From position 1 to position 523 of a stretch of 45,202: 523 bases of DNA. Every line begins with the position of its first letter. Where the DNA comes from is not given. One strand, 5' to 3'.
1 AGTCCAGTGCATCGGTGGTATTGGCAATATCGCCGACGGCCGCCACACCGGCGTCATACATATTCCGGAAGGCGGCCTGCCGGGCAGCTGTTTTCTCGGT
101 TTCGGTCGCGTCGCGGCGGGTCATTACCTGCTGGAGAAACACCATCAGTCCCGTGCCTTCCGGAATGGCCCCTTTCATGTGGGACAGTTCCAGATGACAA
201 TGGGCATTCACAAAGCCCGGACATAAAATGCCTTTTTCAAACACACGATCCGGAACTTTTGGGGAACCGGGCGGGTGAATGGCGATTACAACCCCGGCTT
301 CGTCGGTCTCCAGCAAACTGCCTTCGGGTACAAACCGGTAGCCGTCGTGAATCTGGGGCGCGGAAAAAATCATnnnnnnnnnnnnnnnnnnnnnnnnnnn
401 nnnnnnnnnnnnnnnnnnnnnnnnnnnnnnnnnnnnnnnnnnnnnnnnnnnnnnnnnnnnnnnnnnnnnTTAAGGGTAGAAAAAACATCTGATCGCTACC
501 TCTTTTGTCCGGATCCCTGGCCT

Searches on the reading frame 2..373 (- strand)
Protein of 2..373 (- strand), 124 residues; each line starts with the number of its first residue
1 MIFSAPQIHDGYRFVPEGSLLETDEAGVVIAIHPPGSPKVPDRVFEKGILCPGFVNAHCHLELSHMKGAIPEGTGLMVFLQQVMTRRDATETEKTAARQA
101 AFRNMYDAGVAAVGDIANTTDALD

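Call 26: search_protein_families(library=pfam, proteins=[window:2-373:-], max_evalue=0.001)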
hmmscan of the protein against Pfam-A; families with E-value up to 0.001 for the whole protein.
window:2-373:- (124 aa): 1 family
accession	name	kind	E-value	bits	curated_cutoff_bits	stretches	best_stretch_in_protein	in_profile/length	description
PF01979.26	Amidohydro_1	-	0.00014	21.6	25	1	49-120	1-60/345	Amidohydrolase family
